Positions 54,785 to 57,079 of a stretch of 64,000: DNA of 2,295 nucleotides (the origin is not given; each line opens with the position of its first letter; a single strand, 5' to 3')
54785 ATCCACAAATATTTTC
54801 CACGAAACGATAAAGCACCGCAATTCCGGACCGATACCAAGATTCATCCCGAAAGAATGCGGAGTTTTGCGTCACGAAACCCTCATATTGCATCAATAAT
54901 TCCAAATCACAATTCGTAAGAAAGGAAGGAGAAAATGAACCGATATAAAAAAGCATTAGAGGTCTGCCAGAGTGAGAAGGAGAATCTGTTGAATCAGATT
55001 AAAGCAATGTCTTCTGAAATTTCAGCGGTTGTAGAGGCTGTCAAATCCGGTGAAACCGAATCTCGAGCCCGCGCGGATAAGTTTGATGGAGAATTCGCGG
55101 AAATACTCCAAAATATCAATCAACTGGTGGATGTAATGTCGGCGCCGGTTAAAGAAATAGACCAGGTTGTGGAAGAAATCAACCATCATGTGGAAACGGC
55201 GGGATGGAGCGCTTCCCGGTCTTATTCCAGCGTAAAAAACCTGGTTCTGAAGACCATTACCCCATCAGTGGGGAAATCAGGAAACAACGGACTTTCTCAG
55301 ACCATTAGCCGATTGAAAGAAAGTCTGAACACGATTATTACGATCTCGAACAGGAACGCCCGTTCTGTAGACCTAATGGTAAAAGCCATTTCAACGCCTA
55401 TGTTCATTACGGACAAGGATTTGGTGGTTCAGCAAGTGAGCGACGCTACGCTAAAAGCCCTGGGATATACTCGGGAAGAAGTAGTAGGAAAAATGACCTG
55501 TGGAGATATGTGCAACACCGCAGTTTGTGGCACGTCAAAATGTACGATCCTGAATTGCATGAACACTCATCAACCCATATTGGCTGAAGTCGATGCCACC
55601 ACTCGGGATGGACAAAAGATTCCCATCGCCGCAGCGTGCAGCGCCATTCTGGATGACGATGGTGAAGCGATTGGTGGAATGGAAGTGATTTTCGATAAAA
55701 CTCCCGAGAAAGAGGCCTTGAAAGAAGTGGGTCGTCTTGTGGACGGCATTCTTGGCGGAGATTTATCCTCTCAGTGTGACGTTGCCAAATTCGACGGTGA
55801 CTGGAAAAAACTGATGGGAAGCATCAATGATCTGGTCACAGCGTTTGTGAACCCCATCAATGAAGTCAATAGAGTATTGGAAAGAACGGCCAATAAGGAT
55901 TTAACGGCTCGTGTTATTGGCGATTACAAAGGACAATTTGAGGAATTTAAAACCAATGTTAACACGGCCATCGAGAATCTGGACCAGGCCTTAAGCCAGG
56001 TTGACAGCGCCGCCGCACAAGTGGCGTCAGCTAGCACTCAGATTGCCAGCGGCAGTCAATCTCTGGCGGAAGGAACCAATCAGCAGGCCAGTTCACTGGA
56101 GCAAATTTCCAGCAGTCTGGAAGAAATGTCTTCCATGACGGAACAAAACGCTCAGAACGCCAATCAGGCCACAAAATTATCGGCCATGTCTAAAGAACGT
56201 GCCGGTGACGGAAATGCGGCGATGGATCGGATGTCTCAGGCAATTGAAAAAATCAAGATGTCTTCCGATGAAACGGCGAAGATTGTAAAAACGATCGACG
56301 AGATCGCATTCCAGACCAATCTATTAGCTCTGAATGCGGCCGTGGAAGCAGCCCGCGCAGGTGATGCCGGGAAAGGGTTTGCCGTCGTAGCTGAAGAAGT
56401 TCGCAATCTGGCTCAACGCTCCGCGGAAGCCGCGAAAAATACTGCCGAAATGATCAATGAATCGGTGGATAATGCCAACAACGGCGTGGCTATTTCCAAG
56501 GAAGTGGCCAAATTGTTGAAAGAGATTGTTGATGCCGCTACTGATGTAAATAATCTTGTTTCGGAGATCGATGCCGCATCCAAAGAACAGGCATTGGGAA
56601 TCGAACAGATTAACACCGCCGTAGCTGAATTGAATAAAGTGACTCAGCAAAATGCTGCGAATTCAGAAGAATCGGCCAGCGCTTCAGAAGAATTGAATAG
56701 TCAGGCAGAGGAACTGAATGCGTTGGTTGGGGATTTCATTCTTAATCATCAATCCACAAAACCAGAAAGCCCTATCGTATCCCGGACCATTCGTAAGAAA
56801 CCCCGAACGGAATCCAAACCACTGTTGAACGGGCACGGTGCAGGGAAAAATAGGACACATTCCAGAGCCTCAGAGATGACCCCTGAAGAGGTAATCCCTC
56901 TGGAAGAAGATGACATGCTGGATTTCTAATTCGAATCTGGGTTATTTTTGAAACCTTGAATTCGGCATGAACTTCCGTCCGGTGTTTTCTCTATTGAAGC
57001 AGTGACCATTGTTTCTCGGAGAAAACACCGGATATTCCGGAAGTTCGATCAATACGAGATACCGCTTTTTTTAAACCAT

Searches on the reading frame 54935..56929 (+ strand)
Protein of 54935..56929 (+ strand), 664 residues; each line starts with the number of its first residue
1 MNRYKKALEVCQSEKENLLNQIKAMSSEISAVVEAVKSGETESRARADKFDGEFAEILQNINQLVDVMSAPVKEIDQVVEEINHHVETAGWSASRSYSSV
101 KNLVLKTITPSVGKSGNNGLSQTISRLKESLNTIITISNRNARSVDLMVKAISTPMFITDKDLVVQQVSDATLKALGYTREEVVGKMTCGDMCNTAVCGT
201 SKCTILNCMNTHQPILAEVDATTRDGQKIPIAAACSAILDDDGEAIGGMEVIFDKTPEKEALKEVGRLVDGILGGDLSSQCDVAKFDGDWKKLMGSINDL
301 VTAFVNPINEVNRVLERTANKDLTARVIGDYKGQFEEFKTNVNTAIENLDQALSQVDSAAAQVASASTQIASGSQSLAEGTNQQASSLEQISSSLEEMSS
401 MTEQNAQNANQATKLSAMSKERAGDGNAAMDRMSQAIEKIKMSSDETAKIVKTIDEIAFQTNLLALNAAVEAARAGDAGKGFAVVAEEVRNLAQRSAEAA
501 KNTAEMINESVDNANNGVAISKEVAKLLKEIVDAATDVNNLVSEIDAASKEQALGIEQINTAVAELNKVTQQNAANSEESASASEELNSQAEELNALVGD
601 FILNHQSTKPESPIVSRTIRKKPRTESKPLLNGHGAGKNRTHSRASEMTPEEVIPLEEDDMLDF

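Call 58: search_protein_families(library=pfam, proteins=[window:54935-56929:+], max_evalue=0.000001)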
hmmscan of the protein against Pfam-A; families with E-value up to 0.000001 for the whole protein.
window:54935-56929:+ (664 aa): 4 families
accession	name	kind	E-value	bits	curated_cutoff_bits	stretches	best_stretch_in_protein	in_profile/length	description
PF00015.26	MCPsignal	-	6.5e-46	156.7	34.6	1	414-570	2-172/172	Methyl-accepting chemotaxis protein (MCP) signalling domain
PF18947.5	HAMP_2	-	1.8e-22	79.5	24.3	1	285-350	1-66/67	HAMP domain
PF13426.13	PAS_9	-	4.2e-12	46.7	27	1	154-256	2-102/103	PAS domain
PF00989.32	PAS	-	6.1e-09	36.3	22.6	1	146-247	4-108/113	PAS fold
